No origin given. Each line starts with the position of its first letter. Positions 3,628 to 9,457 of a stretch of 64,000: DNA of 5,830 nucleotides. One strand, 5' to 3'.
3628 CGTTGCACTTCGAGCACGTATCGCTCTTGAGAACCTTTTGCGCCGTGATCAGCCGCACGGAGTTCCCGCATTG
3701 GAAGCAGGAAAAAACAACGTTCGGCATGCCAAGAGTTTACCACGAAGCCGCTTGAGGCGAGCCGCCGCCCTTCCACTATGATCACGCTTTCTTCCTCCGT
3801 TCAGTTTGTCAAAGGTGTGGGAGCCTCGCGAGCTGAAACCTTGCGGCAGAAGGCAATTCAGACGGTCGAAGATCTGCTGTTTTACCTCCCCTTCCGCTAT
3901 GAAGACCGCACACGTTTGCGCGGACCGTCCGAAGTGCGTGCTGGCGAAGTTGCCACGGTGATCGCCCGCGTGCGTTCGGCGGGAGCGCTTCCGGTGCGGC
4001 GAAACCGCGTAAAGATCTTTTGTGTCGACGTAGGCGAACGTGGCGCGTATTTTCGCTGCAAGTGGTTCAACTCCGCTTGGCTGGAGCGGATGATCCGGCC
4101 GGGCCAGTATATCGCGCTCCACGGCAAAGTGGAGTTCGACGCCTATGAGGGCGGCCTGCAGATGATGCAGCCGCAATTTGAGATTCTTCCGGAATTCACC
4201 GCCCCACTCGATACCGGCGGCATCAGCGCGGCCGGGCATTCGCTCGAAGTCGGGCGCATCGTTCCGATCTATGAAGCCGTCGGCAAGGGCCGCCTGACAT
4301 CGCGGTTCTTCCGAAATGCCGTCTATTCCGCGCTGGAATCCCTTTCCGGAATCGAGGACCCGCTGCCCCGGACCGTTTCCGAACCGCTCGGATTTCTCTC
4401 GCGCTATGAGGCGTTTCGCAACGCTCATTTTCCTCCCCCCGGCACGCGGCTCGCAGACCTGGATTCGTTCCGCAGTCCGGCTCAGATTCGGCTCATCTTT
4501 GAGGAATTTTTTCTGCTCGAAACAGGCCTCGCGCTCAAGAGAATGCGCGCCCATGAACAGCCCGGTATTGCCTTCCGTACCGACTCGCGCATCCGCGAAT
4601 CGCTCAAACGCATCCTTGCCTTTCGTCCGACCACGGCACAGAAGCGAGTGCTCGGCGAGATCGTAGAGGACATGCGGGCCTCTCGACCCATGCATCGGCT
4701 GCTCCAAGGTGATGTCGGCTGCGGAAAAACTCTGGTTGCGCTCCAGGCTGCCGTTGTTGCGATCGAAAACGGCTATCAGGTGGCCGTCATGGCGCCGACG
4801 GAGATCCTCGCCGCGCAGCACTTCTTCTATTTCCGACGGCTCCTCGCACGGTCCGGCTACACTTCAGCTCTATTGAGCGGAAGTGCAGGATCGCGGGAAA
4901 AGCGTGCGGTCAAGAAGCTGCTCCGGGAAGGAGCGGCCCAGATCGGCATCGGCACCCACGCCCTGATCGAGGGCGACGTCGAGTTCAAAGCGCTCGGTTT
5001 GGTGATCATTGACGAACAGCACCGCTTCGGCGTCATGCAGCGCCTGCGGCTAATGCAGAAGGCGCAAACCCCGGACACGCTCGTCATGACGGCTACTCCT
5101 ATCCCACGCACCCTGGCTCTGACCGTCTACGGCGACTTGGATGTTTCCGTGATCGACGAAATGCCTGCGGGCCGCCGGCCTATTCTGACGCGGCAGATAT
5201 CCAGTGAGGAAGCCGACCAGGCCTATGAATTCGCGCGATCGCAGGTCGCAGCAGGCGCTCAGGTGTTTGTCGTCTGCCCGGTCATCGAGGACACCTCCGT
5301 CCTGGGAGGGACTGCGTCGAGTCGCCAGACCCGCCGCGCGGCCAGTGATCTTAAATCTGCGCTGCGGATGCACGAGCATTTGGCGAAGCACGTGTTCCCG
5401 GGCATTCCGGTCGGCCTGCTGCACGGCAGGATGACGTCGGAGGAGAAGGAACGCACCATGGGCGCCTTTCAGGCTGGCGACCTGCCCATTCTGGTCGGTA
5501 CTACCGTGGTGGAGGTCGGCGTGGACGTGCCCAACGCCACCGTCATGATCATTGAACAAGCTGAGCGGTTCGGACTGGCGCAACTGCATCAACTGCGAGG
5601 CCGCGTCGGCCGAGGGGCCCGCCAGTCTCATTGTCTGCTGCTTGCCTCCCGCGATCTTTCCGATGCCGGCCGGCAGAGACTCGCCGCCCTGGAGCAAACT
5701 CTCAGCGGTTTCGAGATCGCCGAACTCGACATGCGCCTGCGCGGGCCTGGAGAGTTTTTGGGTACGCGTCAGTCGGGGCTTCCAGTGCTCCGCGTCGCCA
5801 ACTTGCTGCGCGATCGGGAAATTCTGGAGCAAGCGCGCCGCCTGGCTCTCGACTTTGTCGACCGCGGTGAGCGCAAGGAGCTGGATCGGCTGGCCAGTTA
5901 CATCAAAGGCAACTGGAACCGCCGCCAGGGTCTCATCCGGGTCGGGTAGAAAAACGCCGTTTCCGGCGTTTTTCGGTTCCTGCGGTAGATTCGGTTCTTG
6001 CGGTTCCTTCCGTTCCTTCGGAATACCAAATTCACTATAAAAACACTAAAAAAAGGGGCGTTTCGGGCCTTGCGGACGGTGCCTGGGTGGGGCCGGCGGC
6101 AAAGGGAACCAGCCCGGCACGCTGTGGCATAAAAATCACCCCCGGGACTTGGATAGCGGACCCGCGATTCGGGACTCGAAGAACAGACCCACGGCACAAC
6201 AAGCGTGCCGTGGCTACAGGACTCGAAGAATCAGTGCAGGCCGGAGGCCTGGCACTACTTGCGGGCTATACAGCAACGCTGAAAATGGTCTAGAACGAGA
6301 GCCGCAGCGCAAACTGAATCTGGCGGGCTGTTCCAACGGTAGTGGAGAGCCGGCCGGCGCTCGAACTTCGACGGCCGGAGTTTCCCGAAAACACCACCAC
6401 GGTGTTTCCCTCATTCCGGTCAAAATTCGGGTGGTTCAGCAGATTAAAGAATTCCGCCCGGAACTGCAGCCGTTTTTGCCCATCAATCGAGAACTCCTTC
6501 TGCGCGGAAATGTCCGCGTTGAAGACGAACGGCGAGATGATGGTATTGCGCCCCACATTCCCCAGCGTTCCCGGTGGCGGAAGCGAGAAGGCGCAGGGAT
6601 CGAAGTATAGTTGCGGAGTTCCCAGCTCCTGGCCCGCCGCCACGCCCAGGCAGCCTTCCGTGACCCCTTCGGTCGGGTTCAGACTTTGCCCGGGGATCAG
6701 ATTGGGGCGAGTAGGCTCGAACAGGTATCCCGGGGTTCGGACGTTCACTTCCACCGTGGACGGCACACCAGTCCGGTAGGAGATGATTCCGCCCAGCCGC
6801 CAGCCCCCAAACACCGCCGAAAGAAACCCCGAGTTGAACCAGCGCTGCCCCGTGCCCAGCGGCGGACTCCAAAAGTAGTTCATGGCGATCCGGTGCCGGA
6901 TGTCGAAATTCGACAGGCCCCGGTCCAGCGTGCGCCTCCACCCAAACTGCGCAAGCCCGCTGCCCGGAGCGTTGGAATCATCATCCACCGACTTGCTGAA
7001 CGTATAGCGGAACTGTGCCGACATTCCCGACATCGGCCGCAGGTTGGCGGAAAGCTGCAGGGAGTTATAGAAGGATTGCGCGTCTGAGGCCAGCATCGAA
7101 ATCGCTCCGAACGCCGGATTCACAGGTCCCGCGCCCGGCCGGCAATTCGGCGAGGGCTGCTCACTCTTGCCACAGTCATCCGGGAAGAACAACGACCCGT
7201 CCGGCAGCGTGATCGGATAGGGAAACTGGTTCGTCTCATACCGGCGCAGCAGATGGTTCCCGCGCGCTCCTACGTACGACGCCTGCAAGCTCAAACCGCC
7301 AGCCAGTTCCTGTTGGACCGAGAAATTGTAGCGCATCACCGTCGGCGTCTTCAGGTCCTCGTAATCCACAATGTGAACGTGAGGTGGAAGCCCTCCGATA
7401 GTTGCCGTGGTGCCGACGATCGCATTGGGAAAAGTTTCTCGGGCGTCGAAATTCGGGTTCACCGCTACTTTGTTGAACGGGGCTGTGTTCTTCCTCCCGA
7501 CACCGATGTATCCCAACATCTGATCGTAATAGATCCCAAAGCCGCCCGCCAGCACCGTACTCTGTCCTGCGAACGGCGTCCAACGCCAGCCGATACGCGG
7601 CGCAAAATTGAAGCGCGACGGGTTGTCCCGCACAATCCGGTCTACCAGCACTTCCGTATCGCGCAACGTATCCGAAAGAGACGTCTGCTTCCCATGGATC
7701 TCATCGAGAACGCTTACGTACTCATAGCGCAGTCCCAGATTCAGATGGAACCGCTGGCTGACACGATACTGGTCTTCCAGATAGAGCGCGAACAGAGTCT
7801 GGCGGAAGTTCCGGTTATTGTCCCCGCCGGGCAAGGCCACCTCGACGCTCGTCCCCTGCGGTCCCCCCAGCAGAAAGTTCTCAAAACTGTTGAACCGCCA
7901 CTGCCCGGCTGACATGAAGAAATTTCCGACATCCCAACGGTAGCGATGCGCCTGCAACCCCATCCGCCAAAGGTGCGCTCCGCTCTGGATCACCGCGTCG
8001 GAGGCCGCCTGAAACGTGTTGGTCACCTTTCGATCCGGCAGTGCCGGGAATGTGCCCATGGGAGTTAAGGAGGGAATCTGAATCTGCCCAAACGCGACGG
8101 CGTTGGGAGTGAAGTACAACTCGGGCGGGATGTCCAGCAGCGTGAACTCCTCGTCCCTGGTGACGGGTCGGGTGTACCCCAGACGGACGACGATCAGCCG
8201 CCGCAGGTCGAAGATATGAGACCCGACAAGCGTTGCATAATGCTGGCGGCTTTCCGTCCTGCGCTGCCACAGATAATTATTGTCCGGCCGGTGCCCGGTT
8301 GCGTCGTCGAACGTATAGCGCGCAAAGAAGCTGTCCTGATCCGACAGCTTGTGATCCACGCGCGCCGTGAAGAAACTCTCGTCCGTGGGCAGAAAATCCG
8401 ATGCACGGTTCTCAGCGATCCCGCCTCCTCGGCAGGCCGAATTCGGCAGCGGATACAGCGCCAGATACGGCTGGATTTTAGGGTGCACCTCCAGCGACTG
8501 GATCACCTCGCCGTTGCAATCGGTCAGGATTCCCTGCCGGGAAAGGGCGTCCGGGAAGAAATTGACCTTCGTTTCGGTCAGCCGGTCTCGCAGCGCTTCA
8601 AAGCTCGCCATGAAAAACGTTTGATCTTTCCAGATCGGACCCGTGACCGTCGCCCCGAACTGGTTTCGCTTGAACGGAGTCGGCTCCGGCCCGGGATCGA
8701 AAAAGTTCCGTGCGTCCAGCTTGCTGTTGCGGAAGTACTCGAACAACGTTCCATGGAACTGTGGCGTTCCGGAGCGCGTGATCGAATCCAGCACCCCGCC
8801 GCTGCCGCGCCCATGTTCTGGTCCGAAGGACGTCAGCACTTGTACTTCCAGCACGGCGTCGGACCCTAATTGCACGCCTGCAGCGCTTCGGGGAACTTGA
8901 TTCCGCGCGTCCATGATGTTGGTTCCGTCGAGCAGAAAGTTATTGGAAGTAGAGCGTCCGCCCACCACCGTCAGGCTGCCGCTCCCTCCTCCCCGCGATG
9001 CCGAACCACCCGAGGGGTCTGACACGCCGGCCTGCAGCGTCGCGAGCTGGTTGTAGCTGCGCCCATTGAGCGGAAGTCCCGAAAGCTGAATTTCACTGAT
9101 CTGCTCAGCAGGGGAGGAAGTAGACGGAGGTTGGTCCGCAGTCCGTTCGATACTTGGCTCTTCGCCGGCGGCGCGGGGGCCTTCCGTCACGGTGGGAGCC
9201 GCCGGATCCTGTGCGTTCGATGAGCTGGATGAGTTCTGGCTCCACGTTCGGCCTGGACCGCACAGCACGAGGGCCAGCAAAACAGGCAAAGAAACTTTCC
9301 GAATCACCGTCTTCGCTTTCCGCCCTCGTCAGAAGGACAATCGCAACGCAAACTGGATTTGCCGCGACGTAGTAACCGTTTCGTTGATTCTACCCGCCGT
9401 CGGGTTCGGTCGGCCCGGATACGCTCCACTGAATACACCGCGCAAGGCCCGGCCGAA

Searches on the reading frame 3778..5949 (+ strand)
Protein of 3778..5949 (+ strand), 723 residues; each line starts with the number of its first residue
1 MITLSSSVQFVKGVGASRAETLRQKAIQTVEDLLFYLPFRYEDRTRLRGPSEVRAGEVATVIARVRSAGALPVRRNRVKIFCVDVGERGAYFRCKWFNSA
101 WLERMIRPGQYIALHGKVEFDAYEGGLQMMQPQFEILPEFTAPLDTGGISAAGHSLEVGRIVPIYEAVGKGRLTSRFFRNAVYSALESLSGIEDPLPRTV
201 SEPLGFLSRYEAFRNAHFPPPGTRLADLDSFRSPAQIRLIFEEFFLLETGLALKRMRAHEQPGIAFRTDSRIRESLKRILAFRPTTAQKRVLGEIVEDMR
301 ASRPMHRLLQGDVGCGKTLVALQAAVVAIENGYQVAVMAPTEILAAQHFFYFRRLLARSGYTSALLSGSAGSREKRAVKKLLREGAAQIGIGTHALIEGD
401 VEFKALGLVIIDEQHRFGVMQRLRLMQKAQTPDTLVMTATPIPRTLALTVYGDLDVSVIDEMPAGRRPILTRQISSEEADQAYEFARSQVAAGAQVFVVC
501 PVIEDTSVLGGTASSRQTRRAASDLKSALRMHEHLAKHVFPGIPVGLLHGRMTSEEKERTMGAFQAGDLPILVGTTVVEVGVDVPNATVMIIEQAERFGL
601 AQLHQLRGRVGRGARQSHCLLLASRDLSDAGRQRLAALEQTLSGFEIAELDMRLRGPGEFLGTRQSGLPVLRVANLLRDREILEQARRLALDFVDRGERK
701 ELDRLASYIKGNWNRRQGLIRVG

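Call 79: search_protein_families(library=pfam, proteins=[window:3778-5949:+], max_evalue=0.00001)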
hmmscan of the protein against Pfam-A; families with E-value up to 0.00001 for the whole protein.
window:3778-5949:+ (723 aa): 6 families
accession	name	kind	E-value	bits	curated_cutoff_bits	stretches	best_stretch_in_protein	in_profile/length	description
PF00270.35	DEAD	-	2.9e-21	76.4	26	1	287-446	3-164/167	DEAD/DEAH box helicase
PF00271.37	Helicase_C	-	7.8e-20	71.6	23.5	1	532-612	31-108/110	Helicase conserved C-terminal domain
PF17191.10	RecG_wedge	-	4.2e-15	56.1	23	1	8-137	2-128/162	RecG wedge domain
PF19833.4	RecG_dom3_C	-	3.1e-12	46.8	26.8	1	643-700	3-61/87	ATP-dependent DNA helicase RecG, domain 3, C-terminal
PF04851.21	ResIII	-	1.6e-09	38.3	22.5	1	284-441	4-162/164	Type III restriction enzyme, res subunit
PF13604.12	AAA_30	-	2.5e-06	27.8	27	0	295-435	9-118/191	AAA domain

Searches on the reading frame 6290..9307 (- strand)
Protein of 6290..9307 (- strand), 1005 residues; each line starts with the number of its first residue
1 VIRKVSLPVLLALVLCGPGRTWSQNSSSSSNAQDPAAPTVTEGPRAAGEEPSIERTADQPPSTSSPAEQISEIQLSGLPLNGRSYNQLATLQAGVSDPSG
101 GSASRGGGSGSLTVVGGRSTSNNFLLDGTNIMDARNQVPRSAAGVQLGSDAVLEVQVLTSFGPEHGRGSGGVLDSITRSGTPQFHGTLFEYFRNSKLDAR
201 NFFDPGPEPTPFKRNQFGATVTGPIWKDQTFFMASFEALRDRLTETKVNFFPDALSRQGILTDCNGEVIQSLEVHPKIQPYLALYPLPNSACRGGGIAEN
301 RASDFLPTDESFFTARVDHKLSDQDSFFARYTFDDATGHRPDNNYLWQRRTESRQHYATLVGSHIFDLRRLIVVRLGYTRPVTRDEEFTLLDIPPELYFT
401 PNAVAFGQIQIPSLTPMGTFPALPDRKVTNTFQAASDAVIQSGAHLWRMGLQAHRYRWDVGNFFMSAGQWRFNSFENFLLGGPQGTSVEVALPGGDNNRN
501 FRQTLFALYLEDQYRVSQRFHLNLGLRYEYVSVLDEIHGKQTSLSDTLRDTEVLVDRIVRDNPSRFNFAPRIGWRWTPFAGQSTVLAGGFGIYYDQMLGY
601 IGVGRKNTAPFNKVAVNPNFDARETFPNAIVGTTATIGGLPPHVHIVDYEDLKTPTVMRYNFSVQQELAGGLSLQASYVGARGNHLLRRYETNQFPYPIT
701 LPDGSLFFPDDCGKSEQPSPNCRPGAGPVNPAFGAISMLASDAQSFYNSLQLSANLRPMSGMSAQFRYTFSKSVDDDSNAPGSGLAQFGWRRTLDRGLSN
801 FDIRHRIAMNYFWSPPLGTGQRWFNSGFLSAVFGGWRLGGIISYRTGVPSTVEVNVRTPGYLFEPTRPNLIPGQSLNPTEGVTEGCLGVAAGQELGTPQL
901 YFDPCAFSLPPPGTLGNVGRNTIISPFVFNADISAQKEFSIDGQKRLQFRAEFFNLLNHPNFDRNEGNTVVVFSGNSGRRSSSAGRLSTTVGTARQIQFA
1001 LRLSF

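Call 79: search_protein_families(library=pfam, proteins=[window:6290-9307:-], max_evalue=0.00001)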
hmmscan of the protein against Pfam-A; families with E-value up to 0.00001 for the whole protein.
window:6290-9307:- (1005 aa): 2 families
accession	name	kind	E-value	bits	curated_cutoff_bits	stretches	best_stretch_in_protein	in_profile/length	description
PF25183.1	OMP_b-brl_4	-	3.9e-170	568.5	30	1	176-998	1-838/838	Outer membrane beta barrel domain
PF00593.30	TonB_dep_Rec_b-barrel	-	1.2e-09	39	27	1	327-620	29-267/436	TonB dependent receptor-like, beta-barrel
